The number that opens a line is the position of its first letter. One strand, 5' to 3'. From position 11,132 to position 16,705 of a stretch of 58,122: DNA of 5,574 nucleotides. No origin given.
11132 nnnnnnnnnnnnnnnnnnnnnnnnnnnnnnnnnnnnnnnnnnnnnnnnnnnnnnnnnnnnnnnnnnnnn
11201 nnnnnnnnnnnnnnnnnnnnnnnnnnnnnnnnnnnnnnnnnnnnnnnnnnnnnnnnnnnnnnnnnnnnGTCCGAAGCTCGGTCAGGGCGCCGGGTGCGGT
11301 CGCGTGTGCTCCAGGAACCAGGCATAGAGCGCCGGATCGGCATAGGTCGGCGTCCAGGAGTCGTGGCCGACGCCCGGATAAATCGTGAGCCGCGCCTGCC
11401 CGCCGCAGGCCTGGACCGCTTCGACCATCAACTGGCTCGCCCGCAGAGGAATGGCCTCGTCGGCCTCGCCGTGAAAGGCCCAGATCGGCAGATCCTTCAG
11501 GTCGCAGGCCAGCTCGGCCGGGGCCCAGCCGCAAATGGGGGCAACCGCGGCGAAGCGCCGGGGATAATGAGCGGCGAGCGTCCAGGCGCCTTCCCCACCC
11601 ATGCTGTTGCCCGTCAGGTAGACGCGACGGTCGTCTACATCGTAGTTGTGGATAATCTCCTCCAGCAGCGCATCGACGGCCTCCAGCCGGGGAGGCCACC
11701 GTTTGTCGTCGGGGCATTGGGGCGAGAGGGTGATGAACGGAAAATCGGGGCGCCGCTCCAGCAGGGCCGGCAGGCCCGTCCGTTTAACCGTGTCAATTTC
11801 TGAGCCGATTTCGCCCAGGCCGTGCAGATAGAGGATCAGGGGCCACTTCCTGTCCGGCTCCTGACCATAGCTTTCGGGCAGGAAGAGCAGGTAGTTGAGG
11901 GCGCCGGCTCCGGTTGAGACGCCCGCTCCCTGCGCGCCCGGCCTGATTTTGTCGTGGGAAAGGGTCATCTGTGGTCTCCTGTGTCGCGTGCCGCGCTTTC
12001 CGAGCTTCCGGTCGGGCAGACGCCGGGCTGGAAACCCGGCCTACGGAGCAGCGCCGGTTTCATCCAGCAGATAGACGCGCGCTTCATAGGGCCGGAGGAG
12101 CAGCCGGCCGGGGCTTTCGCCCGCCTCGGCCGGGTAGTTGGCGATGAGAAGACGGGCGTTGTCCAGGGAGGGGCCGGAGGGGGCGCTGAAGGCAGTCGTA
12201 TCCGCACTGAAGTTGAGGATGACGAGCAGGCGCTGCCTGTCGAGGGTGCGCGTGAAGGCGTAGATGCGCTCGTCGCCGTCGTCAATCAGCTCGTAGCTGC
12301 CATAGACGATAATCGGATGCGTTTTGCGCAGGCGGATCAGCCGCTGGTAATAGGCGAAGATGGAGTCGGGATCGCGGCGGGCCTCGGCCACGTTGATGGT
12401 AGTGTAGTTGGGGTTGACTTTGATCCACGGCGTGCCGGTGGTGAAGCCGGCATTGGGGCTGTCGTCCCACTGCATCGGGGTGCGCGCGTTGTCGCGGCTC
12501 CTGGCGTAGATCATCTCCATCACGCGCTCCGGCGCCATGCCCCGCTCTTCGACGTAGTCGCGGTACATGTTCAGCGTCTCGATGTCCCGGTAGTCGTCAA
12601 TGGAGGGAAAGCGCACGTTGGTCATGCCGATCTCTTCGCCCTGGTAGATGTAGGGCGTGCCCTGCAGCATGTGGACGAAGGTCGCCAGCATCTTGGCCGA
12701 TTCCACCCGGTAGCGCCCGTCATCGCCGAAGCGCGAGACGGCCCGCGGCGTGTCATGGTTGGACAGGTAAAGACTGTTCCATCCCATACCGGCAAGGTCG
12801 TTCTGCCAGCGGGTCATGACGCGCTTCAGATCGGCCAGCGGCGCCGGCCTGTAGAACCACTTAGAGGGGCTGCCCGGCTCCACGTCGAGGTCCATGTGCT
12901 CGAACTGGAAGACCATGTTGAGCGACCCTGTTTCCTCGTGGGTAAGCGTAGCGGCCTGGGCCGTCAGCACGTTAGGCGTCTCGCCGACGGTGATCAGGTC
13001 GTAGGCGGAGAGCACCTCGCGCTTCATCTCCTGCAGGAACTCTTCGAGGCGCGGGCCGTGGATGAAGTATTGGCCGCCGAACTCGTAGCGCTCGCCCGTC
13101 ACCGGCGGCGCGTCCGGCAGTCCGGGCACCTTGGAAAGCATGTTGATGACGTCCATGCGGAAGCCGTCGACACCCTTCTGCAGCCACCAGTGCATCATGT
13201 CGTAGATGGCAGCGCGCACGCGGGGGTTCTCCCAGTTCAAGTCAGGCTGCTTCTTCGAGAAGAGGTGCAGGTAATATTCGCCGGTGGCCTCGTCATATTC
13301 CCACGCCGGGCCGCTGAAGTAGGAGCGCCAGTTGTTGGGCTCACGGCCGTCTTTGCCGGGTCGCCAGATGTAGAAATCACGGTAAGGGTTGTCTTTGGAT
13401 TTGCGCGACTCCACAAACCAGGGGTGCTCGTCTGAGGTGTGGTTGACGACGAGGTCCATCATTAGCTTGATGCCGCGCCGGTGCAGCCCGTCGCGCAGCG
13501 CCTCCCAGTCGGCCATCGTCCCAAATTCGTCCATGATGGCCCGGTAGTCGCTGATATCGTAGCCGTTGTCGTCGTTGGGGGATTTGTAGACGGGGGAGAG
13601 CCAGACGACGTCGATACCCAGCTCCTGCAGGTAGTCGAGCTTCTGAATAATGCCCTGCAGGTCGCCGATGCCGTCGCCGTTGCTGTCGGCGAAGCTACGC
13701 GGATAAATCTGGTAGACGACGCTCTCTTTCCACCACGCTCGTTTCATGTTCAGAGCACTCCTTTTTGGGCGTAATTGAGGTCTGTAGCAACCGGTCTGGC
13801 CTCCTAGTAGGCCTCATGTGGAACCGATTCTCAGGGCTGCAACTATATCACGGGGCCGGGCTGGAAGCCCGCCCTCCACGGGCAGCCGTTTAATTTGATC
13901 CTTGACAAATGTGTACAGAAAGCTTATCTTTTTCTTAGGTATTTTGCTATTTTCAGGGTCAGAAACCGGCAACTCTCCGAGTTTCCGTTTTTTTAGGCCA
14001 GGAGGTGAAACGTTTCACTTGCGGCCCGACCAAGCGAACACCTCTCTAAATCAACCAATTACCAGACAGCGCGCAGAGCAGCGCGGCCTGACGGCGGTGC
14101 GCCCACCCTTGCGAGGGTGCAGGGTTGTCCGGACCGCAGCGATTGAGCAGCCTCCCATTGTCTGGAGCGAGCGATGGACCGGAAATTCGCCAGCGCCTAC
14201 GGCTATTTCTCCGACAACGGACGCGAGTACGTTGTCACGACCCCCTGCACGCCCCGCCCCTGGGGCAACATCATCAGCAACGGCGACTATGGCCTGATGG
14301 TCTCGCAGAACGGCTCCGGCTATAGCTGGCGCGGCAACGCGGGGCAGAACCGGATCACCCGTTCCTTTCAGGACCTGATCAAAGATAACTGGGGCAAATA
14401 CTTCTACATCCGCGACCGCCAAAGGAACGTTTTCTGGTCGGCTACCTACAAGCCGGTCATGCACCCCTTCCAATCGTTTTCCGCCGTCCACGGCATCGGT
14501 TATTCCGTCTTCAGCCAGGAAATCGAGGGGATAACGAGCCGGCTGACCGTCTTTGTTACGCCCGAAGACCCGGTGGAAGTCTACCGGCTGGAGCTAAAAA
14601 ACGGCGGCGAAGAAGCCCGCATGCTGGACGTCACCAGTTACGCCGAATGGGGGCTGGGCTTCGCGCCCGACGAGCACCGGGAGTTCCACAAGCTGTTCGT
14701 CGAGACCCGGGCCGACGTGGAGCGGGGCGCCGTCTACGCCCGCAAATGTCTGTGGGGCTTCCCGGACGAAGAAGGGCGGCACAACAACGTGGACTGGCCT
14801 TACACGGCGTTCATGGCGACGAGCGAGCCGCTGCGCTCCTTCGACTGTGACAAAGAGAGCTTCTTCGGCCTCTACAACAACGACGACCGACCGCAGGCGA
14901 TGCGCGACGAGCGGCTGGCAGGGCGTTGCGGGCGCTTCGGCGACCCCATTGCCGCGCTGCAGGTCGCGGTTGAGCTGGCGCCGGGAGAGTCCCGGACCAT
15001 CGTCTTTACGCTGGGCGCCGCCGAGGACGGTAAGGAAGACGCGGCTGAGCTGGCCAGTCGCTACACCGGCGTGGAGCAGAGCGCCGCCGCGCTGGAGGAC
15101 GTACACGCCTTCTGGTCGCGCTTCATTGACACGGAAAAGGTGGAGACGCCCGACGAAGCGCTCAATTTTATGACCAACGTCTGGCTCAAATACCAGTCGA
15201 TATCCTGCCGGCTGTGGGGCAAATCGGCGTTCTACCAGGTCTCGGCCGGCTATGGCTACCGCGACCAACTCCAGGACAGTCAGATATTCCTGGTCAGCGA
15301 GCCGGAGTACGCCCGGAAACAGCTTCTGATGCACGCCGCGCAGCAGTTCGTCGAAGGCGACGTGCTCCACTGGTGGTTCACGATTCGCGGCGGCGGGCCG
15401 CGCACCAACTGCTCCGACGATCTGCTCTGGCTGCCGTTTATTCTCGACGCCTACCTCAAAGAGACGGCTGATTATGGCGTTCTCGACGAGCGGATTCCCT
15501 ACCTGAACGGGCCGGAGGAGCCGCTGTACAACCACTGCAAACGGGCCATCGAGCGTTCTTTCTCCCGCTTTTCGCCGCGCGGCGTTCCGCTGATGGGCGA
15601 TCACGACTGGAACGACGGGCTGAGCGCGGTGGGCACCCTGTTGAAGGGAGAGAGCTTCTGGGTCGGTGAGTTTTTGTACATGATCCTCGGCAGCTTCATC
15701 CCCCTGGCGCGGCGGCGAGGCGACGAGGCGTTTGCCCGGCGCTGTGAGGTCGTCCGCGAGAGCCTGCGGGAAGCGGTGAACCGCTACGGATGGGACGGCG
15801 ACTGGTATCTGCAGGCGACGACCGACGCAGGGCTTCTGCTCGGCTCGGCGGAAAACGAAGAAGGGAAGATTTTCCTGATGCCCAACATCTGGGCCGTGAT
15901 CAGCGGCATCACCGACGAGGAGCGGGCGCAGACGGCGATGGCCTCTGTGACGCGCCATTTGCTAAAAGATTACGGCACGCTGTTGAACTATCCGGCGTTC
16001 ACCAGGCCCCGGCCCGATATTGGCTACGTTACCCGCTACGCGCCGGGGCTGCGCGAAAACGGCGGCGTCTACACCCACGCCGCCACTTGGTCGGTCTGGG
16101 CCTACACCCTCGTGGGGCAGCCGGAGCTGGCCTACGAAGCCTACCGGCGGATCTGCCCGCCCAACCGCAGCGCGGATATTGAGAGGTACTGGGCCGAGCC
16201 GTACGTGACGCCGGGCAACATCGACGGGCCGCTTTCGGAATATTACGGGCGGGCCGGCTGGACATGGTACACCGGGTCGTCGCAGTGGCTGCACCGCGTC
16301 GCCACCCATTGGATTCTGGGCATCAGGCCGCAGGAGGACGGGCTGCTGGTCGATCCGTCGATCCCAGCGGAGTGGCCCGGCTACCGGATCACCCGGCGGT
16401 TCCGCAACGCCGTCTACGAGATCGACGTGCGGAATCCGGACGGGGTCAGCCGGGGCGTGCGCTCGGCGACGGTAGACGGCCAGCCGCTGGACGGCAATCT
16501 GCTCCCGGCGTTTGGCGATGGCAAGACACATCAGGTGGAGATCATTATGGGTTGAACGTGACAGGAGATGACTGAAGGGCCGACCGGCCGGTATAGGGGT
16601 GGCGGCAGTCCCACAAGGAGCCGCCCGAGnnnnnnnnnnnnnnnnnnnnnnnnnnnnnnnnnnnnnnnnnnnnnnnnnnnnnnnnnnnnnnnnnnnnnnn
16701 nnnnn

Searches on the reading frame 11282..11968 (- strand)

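Call 67: search_protein_families(library=pfam, proteins=[window:11282-11968:-], max_evalue=0.001)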
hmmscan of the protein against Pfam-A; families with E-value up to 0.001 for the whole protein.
window:11282-11968:- (228 aa): 9 families
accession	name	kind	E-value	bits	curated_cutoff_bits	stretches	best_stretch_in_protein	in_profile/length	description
PF02230.22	Abhydrolase_2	-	1.3e-11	45.2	23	1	80-206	71-203/217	Phospholipase/Carboxylesterase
PF01738.24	DLH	-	1.3e-10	41.7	21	1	98-202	81-186/217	Dienelactone hydrolase family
PF00756.26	Esterase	-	3.2e-10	40.6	22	1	101-205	102-195/251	Putative esterase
PF12146.15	Hydrolase_4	-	5.1e-09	36.2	27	0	159-203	191-233/239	Serine aminopeptidase, S33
PF00326.27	Peptidase_S9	-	1.5e-08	34.9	22.6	0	161-221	146-209/213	Prolyl oligopeptidase family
PF00561.26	Abhydrolase_1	-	4.7e-07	30.2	25.8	1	43-157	1-114/245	alpha/beta hydrolase fold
PF12697.13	Abhydrolase_6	-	5.4e-06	27.7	26.3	0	46-145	2-95/217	Alpha/beta hydrolase family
PF10503.15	Esterase_PHB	-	0.00028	20.6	23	1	98-147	81-130/219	Esterase PHB depolymerase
PF20434.5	BD-FAE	-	0.00094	19.2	26.8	0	158-183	188-213/215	BD-FAE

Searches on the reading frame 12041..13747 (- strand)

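Call 67: search_protein_families(library=pfam, proteins=[window:12041-13747:-], max_evalue=0.001)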
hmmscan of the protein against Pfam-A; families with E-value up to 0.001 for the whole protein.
window:12041-13747:- (568 aa): 4 families
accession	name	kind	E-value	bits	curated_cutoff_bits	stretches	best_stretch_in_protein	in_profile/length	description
PF00128.31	Alpha-amylase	-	4.7e-176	586.8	22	1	13-483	1-446/446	Alpha amylase, catalytic domain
PF11941.14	DUF3459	-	2.6e-07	31.3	22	1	466-558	1-89/90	Domain of unknown function (DUF3459)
PF16657.11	Malt_amylase_C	-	1.8e-06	28.3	27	1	483-557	1-74/75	Maltogenic Amylase, C-terminal domain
PF23915.1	SusG_C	-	2.6e-06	28.1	27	1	495-558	1-62/62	Alpha-amylase SusG C-terminal domain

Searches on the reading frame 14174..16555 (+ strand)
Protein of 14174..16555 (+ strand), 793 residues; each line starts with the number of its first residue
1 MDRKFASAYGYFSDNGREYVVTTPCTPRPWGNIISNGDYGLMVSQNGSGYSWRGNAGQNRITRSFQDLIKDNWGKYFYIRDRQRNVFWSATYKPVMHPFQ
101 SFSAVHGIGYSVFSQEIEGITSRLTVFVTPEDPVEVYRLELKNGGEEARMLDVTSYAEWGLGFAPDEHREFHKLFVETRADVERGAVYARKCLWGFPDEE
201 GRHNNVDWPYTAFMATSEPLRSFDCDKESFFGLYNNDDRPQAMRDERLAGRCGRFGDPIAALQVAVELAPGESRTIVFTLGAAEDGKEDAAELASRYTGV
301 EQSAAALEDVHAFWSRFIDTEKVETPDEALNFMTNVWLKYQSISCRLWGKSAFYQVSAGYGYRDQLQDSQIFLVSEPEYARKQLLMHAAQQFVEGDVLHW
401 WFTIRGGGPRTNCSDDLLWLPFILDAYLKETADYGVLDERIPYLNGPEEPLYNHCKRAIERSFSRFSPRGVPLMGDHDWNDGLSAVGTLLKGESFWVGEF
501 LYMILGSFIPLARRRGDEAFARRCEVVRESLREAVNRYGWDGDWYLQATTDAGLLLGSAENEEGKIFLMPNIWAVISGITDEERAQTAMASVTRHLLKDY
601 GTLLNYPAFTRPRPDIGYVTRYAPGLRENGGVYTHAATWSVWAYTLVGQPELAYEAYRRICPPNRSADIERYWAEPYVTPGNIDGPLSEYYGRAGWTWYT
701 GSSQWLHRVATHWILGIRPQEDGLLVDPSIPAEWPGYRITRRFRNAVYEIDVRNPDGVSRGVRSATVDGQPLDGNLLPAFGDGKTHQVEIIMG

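Call 67: search_protein_families(library=pfam, proteins=[window:14174-16555:+], max_evalue=0.001)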
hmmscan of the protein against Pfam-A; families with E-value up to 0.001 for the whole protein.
window:14174-16555:+ (793 aa): 3 families
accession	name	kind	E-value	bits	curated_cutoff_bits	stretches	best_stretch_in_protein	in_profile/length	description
PF17167.11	Glyco_hydro_94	-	5.9e-118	394.6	27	1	313-716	1-420/420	Glycosyl hydrolase 94 superfamily, catalytic domain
PF06165.18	GH94_b-supersand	-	2.9e-80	269.8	23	1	27-281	1-251/251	Glycosyl hydrolase 94, supersandwich domain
PF03633.20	Glyco_hydro_65C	-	0.00029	21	22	1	718-758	2-41/62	Glycosyl hydrolase family 65, C-terminal domain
